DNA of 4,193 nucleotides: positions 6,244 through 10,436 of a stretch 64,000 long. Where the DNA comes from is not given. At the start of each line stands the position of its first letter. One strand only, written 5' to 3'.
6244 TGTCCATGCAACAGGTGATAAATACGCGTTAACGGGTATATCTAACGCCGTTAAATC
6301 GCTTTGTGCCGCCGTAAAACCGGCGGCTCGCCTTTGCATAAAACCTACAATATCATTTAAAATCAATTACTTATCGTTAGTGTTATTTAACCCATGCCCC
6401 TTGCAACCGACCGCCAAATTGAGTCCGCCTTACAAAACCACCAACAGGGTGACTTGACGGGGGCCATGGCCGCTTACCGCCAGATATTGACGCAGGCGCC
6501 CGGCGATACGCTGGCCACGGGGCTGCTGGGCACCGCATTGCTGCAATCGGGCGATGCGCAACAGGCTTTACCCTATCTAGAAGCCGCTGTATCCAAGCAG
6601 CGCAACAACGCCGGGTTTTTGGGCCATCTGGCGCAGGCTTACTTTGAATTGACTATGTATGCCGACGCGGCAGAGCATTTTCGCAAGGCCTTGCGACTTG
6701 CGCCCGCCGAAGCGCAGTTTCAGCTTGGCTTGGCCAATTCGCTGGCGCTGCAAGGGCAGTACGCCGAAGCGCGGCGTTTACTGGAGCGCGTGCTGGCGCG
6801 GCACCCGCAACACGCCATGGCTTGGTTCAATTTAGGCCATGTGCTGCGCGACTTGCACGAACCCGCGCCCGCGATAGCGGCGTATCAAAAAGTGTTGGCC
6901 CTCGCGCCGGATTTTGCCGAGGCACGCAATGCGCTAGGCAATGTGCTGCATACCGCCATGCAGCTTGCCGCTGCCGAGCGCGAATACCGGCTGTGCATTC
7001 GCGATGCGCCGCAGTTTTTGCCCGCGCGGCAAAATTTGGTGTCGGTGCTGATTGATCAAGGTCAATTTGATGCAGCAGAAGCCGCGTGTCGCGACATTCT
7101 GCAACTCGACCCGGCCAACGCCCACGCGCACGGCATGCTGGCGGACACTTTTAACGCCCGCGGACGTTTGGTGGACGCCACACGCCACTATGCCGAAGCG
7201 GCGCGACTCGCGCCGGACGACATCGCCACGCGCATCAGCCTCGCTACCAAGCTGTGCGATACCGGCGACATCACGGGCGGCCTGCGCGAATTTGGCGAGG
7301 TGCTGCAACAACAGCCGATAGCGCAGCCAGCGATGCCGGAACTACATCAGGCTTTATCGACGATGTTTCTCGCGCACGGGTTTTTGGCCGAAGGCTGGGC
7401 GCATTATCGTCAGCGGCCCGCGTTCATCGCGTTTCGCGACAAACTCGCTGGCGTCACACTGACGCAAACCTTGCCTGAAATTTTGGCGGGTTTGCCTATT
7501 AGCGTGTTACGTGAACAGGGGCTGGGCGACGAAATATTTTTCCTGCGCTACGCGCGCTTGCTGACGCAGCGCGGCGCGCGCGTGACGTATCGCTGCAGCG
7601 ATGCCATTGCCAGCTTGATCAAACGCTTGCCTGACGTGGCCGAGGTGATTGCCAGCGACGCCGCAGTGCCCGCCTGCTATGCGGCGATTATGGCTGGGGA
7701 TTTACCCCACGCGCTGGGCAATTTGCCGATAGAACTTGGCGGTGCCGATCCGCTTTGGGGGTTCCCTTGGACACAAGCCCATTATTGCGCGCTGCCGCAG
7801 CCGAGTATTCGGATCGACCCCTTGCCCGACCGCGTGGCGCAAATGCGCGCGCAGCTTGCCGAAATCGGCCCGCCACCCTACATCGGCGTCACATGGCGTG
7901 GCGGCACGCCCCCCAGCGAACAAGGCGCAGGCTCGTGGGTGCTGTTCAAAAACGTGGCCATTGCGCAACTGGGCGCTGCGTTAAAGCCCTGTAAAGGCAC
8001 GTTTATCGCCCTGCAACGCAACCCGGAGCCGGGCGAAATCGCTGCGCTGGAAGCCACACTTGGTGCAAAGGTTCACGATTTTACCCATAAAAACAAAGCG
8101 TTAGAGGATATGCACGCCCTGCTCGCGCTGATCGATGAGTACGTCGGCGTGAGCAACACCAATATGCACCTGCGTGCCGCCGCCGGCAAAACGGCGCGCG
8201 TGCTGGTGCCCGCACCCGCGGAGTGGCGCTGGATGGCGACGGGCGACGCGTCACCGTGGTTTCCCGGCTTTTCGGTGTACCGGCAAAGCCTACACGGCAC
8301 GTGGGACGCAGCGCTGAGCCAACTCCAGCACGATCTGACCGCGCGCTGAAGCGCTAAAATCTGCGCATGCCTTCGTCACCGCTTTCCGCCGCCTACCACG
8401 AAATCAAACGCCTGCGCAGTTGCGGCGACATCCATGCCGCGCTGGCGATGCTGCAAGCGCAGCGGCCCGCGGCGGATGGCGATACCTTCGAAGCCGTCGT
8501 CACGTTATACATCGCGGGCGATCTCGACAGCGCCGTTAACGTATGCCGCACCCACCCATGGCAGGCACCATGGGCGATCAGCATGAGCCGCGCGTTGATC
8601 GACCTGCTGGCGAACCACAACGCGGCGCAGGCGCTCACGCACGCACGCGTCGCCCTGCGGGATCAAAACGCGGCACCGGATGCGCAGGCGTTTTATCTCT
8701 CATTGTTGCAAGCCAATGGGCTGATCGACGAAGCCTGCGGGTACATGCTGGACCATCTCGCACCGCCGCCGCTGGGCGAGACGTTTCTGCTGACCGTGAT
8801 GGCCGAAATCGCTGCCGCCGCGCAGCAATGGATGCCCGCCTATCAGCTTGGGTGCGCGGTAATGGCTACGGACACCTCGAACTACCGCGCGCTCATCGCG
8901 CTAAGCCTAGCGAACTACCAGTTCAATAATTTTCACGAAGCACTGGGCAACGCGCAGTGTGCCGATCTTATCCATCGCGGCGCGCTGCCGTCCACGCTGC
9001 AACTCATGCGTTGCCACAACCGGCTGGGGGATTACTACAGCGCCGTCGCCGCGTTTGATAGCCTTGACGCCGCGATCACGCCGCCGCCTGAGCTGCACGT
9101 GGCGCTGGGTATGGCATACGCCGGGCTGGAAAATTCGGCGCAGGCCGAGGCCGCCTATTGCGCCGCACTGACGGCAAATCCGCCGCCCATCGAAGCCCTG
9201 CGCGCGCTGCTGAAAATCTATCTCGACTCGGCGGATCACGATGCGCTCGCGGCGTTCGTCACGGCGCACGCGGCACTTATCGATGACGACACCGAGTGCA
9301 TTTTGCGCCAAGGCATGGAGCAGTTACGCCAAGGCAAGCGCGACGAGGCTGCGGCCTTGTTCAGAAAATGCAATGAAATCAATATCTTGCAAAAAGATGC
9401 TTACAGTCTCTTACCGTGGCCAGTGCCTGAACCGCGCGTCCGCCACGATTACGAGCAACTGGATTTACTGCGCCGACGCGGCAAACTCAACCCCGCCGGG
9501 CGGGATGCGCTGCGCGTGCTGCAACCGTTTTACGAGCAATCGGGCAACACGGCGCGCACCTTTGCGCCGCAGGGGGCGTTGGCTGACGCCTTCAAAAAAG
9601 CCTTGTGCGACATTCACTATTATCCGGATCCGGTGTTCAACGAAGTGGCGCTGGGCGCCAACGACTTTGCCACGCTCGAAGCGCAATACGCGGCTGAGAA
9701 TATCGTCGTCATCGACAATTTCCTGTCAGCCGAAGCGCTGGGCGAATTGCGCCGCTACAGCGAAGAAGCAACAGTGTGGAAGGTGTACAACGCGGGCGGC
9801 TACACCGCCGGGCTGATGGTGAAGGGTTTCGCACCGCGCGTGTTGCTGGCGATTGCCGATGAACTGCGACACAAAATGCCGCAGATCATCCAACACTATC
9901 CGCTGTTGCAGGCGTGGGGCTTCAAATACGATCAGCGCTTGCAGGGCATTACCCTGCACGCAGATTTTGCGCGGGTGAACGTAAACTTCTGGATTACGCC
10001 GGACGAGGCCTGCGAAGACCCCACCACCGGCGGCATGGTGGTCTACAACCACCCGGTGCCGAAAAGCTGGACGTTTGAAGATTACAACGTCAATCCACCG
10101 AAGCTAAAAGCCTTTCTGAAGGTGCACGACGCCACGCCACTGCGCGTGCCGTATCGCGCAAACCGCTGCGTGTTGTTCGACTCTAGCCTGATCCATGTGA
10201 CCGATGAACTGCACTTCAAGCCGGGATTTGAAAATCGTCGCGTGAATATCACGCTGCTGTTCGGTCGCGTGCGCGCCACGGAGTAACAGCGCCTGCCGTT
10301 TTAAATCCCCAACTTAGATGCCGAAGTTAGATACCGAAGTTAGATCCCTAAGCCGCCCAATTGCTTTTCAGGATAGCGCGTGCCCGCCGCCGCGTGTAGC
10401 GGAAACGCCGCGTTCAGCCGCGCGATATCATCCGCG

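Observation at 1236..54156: Dispersed 19-bp AT-rich box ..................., whose reverse complement is a textbook IHF site, recurring about a dozen times in a GC-rich window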

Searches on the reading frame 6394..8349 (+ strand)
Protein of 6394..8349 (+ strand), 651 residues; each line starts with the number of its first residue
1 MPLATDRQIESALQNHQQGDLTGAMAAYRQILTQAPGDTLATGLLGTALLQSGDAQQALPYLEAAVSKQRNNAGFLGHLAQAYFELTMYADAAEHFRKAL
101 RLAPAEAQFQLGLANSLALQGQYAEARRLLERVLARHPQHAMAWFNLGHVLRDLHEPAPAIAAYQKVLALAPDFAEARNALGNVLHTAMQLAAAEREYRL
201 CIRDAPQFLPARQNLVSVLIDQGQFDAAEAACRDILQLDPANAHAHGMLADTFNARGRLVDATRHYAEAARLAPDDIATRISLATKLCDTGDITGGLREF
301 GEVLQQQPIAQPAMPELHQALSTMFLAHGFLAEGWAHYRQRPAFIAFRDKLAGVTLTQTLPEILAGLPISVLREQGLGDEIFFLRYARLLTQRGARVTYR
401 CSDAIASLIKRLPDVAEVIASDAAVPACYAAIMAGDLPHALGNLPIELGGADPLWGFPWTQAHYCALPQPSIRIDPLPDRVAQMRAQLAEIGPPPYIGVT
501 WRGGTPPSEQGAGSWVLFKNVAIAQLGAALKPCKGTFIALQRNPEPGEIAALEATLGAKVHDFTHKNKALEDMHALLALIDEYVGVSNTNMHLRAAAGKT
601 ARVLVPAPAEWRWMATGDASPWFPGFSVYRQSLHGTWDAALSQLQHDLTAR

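Call 20: search_protein_families(library=pfam, proteins=[window:6394-8349:+], max_evalue=0.00001)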
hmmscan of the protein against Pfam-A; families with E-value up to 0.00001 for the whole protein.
window:6394-8349:+ (651 aa): 19 families
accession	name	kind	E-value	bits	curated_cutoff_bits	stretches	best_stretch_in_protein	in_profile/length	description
PF14559.12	TPR_19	-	1.3e-30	105.9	25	2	89-143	7-61/68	Tetratricopeptide repeat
PF13432.12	TPR_16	-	2.9e-28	98.4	32.7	3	112-152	2-42/65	Tetratricopeptide repeat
PF00515.34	TPR_1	-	1.4e-26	91.6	27.8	1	141-174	1-34/34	Tetratricopeptide repeat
PF07719.23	TPR_2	-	2.5e-26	90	27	0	141-173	1-33/34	Tetratricopeptide repeat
PF13428.12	TPR_14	-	1.5e-24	84.4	23.5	1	109-149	3-43/44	Tetratricopeptide repeat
PF13431.12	TPR_17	-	9e-24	82.2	24.4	0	163-195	1-33/34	Tetratricopeptide repeat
PF13181.12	TPR_8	-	3.1e-23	80.3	25.7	0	143-173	3-33/34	Tetratricopeptide repeat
PF13414.12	TPR_11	-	2.2e-17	62.9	26.8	0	160-186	13-39/42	TPR repeat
PF13424.12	TPR_12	-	6.4e-17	62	30.1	1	110-172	6-76/77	Tetratricopeptide repeat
PF23914.1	TPR_CcmH_CycH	-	1.5e-15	57.9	42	0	133-242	42-154/158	Cytochrome c-type biogenesis protein H TPR domain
PF13174.12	TPR_6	-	6.4e-12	45.7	26.3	0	110-139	3-32/33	Tetratricopeptide repeat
PF13374.12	TPR_10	-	8.2e-12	45.2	27.5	0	113-137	8-32/42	Tetratricopeptide repeat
PF13176.12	TPR_7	-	9.2e-12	44.5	27.9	0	112-140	4-34/36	Tetratricopeptide repeat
PF24575.1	TPR_Slam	-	1.4e-11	45.2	35.2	0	139-196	45-102/104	Surface lipoprotein assembly modifier, N-terminal TPR repeats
PF12895.13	ANAPC3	-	4.2e-10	40.2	27.2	0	18-98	2-81/82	Anaphase-promoting complex, cyclosome, subunit 3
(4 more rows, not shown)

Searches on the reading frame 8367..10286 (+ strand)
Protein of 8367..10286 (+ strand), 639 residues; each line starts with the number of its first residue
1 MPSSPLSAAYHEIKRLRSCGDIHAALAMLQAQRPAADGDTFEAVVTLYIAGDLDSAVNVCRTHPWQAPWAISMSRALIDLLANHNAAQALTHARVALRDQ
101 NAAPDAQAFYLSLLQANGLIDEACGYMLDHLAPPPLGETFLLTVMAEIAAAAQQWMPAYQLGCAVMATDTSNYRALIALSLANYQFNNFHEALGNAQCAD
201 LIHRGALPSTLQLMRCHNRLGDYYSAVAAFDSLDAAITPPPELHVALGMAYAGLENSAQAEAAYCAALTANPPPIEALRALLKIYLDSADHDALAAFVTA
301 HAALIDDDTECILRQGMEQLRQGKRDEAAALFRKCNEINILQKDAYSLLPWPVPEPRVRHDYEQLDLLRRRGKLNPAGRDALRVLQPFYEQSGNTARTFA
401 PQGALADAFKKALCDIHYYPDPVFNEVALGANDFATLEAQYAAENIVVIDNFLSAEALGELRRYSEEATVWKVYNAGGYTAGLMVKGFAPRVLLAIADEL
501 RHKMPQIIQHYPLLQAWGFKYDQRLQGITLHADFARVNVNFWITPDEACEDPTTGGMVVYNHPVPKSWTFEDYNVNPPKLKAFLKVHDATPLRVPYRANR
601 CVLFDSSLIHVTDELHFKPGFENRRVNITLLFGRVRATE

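Call 20: search_protein_families(library=pfam, proteins=[window:8367-10286:+], max_evalue=0.00001)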
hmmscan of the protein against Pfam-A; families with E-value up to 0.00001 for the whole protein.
window:8367-10286:+ (639 aa): 1 family
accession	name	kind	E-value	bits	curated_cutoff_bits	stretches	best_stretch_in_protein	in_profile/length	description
PF13181.12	TPR_8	-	4.1e-07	30.1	25.7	0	242-272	2-32/34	Tetratricopeptide repeat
